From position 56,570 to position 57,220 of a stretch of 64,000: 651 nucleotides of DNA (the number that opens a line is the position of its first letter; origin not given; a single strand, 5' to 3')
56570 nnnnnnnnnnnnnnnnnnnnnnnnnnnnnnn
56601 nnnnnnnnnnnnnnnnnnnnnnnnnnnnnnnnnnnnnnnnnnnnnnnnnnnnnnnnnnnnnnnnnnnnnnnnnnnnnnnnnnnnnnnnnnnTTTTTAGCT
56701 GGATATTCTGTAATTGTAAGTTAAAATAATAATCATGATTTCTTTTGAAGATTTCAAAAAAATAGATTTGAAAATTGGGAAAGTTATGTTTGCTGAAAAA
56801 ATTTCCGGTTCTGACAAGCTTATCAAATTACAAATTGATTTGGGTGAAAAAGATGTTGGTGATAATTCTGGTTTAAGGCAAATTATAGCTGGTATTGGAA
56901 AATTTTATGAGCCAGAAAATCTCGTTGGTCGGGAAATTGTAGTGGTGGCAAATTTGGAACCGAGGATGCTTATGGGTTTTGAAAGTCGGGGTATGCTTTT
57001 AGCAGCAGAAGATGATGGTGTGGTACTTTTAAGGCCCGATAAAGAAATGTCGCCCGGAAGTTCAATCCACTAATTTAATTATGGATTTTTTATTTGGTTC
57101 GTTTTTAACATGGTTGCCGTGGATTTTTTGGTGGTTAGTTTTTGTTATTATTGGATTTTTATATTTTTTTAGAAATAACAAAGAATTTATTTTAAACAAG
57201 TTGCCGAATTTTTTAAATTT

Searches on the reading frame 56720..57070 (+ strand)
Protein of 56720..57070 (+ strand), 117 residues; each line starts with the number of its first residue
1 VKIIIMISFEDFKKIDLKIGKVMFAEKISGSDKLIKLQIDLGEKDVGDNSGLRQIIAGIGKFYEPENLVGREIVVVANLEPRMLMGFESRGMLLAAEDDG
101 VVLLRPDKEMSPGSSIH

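Call 29: search_protein_families(library=pfam, proteins=[window:56720-57070:+], max_evalue=0.01)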
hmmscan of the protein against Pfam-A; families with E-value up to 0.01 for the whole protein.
window:56720-57070:+ (117 aa): 1 family
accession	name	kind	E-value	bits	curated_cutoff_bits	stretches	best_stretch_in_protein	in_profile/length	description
PF01588.26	tRNA_bind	-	2.2e-26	92.2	27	1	17-114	1-95/96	Putative tRNA binding domain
